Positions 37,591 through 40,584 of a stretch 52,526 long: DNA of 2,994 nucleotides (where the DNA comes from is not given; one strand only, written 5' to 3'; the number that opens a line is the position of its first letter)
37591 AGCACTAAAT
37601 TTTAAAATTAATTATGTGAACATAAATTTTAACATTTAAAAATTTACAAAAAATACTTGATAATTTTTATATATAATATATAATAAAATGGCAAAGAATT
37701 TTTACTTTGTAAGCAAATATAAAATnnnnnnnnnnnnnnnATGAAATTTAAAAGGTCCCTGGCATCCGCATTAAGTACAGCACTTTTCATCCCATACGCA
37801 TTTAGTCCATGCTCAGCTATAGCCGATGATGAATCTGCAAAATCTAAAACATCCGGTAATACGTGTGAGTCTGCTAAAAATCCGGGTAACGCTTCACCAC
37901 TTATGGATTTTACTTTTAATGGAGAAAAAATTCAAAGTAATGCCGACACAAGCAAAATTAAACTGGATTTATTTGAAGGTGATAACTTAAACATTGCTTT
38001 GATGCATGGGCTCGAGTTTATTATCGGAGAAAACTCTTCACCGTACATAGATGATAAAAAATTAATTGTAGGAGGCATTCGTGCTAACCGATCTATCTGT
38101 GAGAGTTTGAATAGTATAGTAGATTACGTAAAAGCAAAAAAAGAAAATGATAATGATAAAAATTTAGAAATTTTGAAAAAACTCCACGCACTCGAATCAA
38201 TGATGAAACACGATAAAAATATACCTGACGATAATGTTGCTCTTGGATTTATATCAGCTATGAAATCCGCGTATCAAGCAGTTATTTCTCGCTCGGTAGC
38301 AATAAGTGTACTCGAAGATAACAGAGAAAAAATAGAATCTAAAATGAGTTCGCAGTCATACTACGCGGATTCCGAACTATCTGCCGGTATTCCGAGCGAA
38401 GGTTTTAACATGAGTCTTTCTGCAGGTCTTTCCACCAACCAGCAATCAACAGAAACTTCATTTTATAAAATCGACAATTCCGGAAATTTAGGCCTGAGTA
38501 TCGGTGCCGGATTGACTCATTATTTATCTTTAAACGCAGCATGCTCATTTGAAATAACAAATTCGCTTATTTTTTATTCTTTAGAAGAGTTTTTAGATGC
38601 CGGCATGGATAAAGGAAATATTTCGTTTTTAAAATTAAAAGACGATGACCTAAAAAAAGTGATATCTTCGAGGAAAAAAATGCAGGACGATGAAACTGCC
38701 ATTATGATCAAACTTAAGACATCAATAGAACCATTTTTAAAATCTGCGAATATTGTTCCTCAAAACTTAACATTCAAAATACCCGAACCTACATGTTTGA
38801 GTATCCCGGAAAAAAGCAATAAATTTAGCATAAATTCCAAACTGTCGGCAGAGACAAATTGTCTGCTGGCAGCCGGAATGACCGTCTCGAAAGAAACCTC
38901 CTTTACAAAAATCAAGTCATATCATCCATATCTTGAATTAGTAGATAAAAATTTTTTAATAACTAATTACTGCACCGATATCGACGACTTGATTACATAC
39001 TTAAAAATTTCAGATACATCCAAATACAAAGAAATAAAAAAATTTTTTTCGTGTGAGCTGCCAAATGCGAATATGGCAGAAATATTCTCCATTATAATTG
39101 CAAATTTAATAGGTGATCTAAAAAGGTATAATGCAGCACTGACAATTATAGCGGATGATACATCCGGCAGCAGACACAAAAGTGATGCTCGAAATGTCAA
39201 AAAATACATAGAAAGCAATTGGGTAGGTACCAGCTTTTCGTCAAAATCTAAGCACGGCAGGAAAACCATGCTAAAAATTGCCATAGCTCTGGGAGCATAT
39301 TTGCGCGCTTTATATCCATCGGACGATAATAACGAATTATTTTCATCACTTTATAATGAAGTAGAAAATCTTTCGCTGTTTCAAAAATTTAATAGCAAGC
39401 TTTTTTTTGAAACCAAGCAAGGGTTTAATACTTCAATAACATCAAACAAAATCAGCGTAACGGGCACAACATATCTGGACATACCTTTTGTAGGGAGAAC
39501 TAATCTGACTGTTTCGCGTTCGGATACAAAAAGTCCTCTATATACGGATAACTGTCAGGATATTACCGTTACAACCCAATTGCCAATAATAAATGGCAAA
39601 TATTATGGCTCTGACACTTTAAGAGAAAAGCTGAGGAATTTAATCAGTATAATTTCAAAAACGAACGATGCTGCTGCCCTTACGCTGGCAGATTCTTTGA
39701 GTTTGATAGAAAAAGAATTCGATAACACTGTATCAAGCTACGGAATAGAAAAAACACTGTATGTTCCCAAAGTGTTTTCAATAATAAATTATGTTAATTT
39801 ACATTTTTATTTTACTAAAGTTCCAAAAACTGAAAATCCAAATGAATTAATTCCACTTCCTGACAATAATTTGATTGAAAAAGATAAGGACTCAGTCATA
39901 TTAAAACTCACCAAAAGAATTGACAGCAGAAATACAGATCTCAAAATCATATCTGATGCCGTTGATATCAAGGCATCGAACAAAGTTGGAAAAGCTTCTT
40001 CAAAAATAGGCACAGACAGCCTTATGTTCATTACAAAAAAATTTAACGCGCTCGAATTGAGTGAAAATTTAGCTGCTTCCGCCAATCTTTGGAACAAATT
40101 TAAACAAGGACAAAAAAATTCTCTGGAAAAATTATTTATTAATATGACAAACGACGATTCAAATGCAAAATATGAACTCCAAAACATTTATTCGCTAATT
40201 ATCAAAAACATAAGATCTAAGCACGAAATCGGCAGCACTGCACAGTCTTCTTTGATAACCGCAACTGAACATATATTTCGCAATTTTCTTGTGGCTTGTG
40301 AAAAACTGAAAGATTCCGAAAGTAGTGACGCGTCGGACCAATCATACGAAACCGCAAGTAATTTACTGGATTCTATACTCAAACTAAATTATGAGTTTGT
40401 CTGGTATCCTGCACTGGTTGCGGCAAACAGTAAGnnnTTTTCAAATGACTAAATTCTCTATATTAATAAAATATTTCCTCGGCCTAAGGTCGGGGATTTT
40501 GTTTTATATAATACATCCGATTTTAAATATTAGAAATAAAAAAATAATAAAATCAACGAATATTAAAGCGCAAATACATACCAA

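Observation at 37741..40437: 898-aa Sec-secreted orphan protein with a Gly/Ser-rich amphipathic segment: candidate toxin or adhesin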

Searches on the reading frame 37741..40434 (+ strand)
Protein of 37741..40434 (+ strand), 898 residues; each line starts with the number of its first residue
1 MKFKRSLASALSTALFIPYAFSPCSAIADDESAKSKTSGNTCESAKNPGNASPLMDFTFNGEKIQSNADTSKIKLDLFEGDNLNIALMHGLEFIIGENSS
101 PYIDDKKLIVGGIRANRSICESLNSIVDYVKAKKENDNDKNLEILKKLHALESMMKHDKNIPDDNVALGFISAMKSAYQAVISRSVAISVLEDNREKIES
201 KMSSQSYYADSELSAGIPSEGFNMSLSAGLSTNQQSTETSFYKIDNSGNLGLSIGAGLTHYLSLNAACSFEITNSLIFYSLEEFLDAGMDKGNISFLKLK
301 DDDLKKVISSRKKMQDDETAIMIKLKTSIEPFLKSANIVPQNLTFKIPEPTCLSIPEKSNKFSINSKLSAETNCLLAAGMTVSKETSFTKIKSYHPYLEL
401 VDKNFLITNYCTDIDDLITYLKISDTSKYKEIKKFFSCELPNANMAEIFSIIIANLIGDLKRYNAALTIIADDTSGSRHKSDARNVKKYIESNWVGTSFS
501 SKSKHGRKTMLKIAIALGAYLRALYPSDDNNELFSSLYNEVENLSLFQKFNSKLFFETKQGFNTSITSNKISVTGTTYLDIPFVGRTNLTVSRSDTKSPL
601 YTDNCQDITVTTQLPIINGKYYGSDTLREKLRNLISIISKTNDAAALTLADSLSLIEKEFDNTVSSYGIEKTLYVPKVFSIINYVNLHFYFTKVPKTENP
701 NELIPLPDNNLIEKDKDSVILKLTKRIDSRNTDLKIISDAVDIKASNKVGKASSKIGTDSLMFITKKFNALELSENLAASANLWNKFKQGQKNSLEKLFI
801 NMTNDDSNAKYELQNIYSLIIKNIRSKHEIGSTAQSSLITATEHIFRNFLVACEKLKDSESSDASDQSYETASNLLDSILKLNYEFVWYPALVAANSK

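Call 3: search_protein_families(library=pfam, proteins=[window:37741-40434:+], max_evalue=10)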
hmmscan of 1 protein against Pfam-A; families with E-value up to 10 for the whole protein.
window:37741-40434:+ (898 aa): 3 families
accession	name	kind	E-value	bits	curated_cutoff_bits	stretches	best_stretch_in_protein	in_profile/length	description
PF06798.17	PrkA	-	0.066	13.3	25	1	133-202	52-123/255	PrkA serine protein kinase C-terminal domain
PF07205.16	DUF1413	-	0.069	13.8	25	1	782-810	25-53/69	Domain of unknown function (DUF1413)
PF21928.1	XLF_CC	-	0.23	11.8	27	1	714-734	32-52/53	XLF protein coiled-coil region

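Call 4: search_protein_families(library=ncbifam, proteins=[window:37741-40434:+], max_evalue=10)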
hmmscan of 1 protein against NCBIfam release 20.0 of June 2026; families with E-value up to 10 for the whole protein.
window:37741-40434:+ (898 aa): 0 families

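Call 5: search_solved_structures(query=window:37741-40434:+, max_evalue=10)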
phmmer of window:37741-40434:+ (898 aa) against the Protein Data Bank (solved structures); distinct sequences matched with E-value up to 10: 2.
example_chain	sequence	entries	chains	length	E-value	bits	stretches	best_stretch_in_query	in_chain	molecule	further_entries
6qat_A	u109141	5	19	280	0.71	11.1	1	363-493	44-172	Serine/threonine-protein kinase ULK2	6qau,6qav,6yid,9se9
2dv4_A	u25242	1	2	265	1.1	10.5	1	625-692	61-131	diphthine synthase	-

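Call 7: find_homologous_proteins(query=window:37741-40434:+, max_evalue=0.001)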
Query window:37741-40434:+ (898 aa): 16 proteins with E <= 0.001 among 8000 candidates.
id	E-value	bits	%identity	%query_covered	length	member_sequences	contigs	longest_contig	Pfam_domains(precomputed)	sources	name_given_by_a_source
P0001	0.0e+0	1930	99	100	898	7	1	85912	-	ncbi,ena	-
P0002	0.0e+0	1339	70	100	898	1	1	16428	-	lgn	-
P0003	0.0e+0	1262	66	100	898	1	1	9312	-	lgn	-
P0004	0.0e+0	1127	59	100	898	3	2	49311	-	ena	-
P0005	0.0e+0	1114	59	100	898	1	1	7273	-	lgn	-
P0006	6.7e-296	1002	54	100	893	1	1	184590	-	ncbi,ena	-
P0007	1.0e-281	955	52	100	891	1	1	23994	-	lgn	-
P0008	7.1e-280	949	52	100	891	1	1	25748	-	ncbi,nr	ncbi:MAG: hypothetical protein Q4D57_04095 [Clostridia bacterium]|nr:hypothetical protein [Clostridi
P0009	2.2e-211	722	43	100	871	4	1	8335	-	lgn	-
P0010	5.7e-192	658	44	92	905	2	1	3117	-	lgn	-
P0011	2.1e-188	646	42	92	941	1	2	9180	-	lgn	-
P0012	8.2e-188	644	41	95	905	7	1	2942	-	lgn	-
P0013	2.5e-186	639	41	99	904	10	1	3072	-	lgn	-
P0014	5.5e-152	526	36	91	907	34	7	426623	-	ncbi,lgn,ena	-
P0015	1.4e-151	524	36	91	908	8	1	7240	-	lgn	-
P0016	3.6e-145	503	37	96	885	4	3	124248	-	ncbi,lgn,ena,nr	ncbi:MAG: hypothetical protein IJI84_06220 [Clostridia bacterium]|nr:hypothetical protein [Clostridi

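Call 14: find_encoding_contigs(protein=P0006, flank=10000, max_places=3)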
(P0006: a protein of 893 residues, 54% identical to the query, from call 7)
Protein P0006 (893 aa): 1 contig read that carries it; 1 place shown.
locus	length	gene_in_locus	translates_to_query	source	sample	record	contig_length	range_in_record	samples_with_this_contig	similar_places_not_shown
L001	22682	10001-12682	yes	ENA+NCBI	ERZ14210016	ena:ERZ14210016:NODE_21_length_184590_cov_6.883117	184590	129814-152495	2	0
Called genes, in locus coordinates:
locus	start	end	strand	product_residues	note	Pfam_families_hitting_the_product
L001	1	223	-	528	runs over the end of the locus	-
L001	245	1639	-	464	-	PF04932:Wzy_C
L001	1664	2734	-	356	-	PF13439:Glyco_transf_4, PF00534:Glycos_transf_1, PF13692:Glyco_trans_1_4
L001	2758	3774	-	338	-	PF08240:ADH_N, PF00107:ADH_zinc_N (weak)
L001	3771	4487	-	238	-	PF01128:IspD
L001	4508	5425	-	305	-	PF04991:LicD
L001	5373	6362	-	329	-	PF00535:Glycos_transf_2, PF10111:Glyco_tranf_2_2 (weak), PF13641:Glyco_tranf_2_3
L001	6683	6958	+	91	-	PF01165:Ribosomal_S21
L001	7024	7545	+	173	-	PF09419:PGP_phosphatase (faint), PF00702:Hydrolase (faint), PF13242:Hydrolase_like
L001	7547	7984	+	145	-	PF01220:DHquinase_II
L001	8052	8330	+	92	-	PF06135:IreB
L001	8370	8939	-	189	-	-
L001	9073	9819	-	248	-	PF11611:DUF4352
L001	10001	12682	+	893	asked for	-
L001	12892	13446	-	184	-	-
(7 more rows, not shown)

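Call 15: find_encoding_contigs(protein=P0014, flank=10000, max_places=3)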
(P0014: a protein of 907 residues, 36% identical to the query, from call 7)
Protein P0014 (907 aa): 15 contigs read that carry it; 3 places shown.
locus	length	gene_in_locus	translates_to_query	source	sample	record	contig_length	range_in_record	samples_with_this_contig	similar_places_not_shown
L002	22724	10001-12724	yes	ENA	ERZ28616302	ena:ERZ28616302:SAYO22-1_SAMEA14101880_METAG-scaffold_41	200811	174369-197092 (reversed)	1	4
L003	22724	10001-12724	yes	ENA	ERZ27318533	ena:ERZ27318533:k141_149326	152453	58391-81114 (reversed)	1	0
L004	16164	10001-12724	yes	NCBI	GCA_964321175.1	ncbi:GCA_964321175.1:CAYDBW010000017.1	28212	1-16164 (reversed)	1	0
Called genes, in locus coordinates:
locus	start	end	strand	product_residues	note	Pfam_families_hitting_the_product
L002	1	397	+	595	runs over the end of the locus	PF02463:SMC_N (weak), PF00005:ABC_tran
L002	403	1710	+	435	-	PF05147:LANC_like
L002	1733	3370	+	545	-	PF00675:Peptidase_M16 (faint)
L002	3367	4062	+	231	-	PF00005:ABC_tran, PF13304:AAA_21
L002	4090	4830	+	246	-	-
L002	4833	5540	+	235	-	PF12730:ABC2_membrane_4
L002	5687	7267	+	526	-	PF07724:AAA_2 (weak)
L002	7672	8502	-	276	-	PF04203:Sortase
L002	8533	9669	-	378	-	PF26766:Choice_anch_L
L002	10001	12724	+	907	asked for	-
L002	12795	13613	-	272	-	-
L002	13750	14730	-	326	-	-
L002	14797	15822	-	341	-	-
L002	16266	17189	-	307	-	PF00535:Glycos_transf_2, PF10111:Glyco_tranf_2_2, PF13641:Glyco_tranf_2_3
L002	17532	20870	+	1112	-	PF21445:ADDB_N, PF12705:PDDEXK_1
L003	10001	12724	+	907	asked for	-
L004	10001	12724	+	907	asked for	-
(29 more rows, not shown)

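Call 16: find_encoding_contigs(protein=P0016, flank=10000, max_places=3)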
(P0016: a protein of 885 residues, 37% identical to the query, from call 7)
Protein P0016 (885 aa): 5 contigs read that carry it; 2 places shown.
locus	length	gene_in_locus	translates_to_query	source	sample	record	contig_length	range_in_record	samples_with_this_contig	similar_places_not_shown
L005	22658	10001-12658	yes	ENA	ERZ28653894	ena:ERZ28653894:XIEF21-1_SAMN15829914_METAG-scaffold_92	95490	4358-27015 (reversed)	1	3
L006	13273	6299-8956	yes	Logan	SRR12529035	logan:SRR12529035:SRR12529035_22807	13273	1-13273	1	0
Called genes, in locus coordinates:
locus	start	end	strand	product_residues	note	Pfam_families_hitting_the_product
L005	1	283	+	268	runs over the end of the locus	PF04536:TPM_phosphatase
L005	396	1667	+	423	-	PF13930:Endonuclea_NS_2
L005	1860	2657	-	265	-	-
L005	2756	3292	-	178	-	PF12822:ECF_trnsprt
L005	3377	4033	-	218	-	-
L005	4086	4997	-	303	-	-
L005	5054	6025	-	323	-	PF00365:PFK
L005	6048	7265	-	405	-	PF00871:Acetate_kinase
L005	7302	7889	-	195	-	-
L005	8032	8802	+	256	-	PF01551:Peptidase_M23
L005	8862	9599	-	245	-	PF00072:Response_reg, PF08769:Spo0A_C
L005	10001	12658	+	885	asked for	-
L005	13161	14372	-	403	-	PF13102:Phage_int_SAM_5 (weak), PF14659:Phage_int_SAM_3, PF00589:Phage_integrase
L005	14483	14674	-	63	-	PF12728:HTH_17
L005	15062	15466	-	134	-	-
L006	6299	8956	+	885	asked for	-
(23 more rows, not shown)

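Call 26: predict_structure(alignment_id=A1)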
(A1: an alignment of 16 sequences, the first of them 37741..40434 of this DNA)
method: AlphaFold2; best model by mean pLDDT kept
length: 898 residues; sequences in the alignment: 16
mean_pLDDT: 69.0   pTM: 0.46
mean pLDDT of the five models: 69.0, 66.5, 65.4, 63.5, 61.4
residues with pLDDT >= 90: 138; 70-90: 408; 50-70: 130; < 50: 222
segments of 3 or more residues with pLDDT < 50: 1-50, 202-279, 288-299, 352-366, 387-393, 499-505, 549-567, 673-681, 730-750, 896-898
pLDDT, mean of each block of 10 residues (from residue 1): 28 27 24 23 28 76 68 78 91 83 78 85 91 82 88 87 85 87 71 61 42 33 32 37 39 28 25 42 55 44 64 71 77 84 71 39 44 78 56 60 80 81 84 76 71 88 80 69 85 72 60 91 80 84 69 31 44 77 70 74 75 76 84 89 82 89 73 45 76 86 91 89 76 33 31 79 82 66 82 92 92 94 87 91 97 94 91 96 88 57
secondary structure, 60 per line:
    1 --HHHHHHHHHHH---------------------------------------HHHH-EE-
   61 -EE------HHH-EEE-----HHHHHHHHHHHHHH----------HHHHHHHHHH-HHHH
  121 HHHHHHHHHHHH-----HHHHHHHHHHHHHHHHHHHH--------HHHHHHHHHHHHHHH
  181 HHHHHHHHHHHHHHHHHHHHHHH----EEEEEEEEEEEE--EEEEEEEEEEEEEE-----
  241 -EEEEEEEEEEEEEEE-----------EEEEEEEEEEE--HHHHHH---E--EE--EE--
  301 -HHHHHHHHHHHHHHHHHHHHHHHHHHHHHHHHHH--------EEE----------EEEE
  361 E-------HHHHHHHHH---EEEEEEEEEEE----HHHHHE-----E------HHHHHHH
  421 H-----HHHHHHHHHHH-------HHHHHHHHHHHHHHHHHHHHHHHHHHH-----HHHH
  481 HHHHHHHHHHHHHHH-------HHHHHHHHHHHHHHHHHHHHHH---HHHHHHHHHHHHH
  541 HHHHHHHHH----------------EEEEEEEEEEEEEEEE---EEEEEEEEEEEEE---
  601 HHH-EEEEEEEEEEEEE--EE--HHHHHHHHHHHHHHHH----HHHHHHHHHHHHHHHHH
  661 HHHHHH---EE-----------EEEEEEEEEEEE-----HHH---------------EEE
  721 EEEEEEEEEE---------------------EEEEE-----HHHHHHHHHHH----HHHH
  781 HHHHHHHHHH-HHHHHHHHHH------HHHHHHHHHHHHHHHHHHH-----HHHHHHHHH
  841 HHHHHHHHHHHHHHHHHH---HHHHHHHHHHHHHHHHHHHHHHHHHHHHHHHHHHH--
elements in order (helices of 4 or more, strands of 3 or more residues): H3-13 H53-56 E74-76 H82-95 H106-115 H117-132 H138-157 H166-203 E208-219 E222-235 E242-256 E268-278 H281-286 H302-335 E344-346 E357-361 H369-377 E381-391 H396-400 H414-421 H427-437 H445-471 H477-495 H503-524 H528-549 E566-581 E585-597 E605-617 H624-639 H644-666 E683-694 E718-730 E752-756 H762-772 H777-790 H792-801 H808-826 H832-858 H862-896

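Call 28: fold_search(model_id=the predicted structure, library=pdb)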
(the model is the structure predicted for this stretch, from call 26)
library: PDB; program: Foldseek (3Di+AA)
matches with E <= 10: 49; with E <= 0.001: 0
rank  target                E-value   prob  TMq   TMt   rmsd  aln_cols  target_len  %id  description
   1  5bun_B                6.9e-01  0.08  0.07  0.13  34.9       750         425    6  Crystal structure of an antigenic outer membrane protein ST50 from Salmonella Typhi (released 2015-12-23)
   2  7ng9_A                1.1e+00  0.04  0.06  0.10  33.7       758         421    7  Trimeric efflux pump Klebsiella TolC (released 2021-06-30)
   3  7ng8_A                1.5e+00  0.05  0.07  0.13  33.8       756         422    7  Trimeric efflux pump Klebsiella TolC in complex with KlebC (released 2021-06-30)
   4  9a2i_MODEL_1_A        2.1e+00  0.04  0.09  0.11  29.4       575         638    8  Model of E. coli DnaK by in-cell photo-crosslinking MS and deep learning (released 2023-02-24)
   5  2wb7_A                2.3e+00  0.06  0.08  0.12  26.6       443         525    9  pT26-6p (released 2009-03-03)
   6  6xz3                  2.5e+00  0.57  0.08  0.43  10.1       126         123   10  Crystal structure of TLNRD1 4-helix bundle (released 2020-05-27)
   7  9tg4_A                2.6e+00  0.04  0.07  0.13  34.4       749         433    7  Structure of the YbjP lipoprotein bound to the AcrABZ-TolC efflux pump (released 2026-04-08)
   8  4iwb_B                2.8e+00  0.12  0.06  0.21  15.5       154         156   11  Novel Fold of FliC/FliS Fusion Protein (released 2013-12-11)
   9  5bun_C                3.3e+00  0.03  0.07  0.13  36.4       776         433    8  Crystal structure of an antigenic outer membrane protein ST50 from Salmonella Typhi (released 2015-12-23)
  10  5azs_A                3.5e+00  0.02  0.06  0.10  34.4       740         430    6  Crystal structure of a membrane protein from Pseudomonas aeruginosa (released 2016-06-08)
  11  5l0j_B                3.8e+00  0.44  0.11  0.44   8.7       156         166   12  Human vinculin R903Q, D907R, R910T mutant(residues 891-1066) (released 2016-08-31)
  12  8d2j_A                3.8e+00  0.06  0.07  0.12  18.8       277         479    9  A novel insecticidal protein from ferns IPD113_Cow. (released 2023-11-08)
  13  4a59_B                3.9e+00  0.07  0.05  0.07  28.1       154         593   13  Crystal structure of Toxoplasma gondii nucleoside triphosphate diphosphohydrolase 3 (NTPDase3) in complex with AMP (released 2011-11-30)
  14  1ek9_A                4.3e+00  0.02  0.06  0.11  34.0       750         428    6  2.1A X-RAY STRUCTURE OF TOLC: AN INTEGRAL OUTER MEMBRANE PROTEIN AND EFFLUX PUMP COMPONENT FROM ESCHERICHIA COLI (released 2000-06-28)
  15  8d2j_B                4.6e+00  0.07  0.08  0.14  19.8       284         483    9  A novel insecticidal protein from ferns IPD113_Cow. (released 2023-11-08)
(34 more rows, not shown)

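Call 29: search_protein_representatives(alignment_id=A1)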
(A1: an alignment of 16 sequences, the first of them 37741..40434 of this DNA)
Query: 16 sequences, 895 profile positions. Proteins with E-value up to 0.001 (for the whole library): 108; up to 1e-10: 96; up to 1e-30: 70. The best 108 are listed.
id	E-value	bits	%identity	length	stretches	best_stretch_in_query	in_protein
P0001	0.0e+00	1378.4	-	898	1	1-894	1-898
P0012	0.0e+00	1337.8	-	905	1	1-894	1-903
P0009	0.0e+00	1247.0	-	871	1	1-894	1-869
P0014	0.0e+00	1224.3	-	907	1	1-894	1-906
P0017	0.0e+00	1192.6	-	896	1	1-893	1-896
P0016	0.0e+00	1135.0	-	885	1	1-894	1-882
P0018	3.6e-295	997.9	-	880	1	1-894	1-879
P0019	4.5e-289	977.7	-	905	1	1-894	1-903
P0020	2.7e-281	952.0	-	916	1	1-894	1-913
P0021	3.3e-279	945.1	-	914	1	1-894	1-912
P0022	1.1e-270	916.9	-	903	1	1-892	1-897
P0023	3.3e-265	898.8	-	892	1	1-893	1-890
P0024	7.1e-251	851.3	-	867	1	1-894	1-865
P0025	2.5e-215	733.7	-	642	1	1-632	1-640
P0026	4.1e-182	623.8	-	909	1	9-893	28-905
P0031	1.5e-158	545.8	-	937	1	29-888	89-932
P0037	2.2e-129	449.3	-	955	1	22-890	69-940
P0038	5.4e-129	448.0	-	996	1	29-890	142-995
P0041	2.4e-117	409.5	-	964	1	60-894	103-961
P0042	6.1e-109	381.7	-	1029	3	41-478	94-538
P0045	5.5e-92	325.6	-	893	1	61-890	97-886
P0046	1.1e-90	321.2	-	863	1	16-888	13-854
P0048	5.1e-86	305.9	-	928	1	62-893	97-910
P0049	2.9e-85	303.3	-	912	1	59-893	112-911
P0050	3.2e-85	303.2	-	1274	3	36-661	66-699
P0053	1.3e-79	284.7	-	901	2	57-656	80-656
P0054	9.9e-76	271.8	-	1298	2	68-674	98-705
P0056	3.8e-69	250.0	-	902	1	70-892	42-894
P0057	4.4e-69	249.8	-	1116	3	34-492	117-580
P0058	6.7e-66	239.3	-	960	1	59-882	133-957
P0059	2.7e-65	237.3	-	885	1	63-890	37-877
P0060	1.9e-63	231.2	-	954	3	57-405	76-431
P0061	2.1e-63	231.0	-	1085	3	64-646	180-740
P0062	9.7e-62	225.5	-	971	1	27-886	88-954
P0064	5.8e-60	219.6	-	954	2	69-774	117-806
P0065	3.9e-58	213.6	-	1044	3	62-644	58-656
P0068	3.2e-51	190.7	-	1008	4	683-891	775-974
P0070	2.9e-50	187.5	-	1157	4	692-889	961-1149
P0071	1.3e-49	185.3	-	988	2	64-867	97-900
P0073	1.1e-47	179.0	-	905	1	47-892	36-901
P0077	3.0e-42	161.0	-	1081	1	176-856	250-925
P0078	8.4e-40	152.9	-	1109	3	1-440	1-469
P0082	1.3e-28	115.8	-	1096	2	47-844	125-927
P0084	3.8e-27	111.0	-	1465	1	114-875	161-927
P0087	5.6e-24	100.6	-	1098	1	114-874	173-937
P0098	7.4e-17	77.0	-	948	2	199-611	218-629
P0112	1.4e-05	39.7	-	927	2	749-864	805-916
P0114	2.5e-05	38.8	-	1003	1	706-815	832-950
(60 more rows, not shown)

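Call 32: search_protein_families(library=pfam, proteins=[P0050, P0054, P0084, P0057, P0070, P0078, P0082, P0087], max_evalue=0.01)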
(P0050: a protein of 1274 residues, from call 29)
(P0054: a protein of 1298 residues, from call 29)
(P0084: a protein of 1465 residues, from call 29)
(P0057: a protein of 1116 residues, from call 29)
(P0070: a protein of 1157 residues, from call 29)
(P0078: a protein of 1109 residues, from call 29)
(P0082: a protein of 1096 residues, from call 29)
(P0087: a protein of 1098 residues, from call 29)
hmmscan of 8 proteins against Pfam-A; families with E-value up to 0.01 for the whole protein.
P0050 (1274 aa): 0 families

P0054 (1298 aa): 0 families

P0084 (1465 aa): 2 families
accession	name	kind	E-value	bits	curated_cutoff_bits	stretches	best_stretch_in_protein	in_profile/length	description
PF23202.1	PAH_ZNF598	-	3.4e-05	24.5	25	0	1285-1318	20-54/83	ZNF598 PAH domain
PF23153.1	Aip3p_Bud6_N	-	0.0008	20.1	27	0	1259-1351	11-103/109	Aip3p/Bud6 N-terminal domain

P0057 (1116 aa): 0 families

P0070 (1157 aa): 4 families
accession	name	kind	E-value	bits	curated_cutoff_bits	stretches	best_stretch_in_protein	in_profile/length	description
PF15397.11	DUF4618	-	0.002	18.1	34.9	1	553-651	65-160/258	Domain of unknown function (DUF4618)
PF10805.13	DUF2730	-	0.0067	16.9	24.9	0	559-625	24-87/102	Protein of unknown function (DUF2730)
PF05659.16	RPW8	-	0.0092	16.1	30.4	0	170-224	37-90/139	Arabidopsis broad-spectrum mildew resistance protein RPW8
PF03961.19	FapA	-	0.0092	16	31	0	1013-1150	120-239/272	Flagellar Assembly Protein A beta solenoid domain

P0078 (1109 aa): 0 families

P0082 (1096 aa): 0 families

P0087 (1098 aa): 2 families
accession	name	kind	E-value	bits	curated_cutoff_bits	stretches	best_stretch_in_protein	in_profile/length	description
PF10441.14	Urb2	-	0.0037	17.6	27.1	0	884-1036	8-119/209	Urb2/Npa2 family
PF23153.1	Aip3p_Bud6_N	-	0.0046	17.7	27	0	899-999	7-106/109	Aip3p/Bud6 N-terminal domain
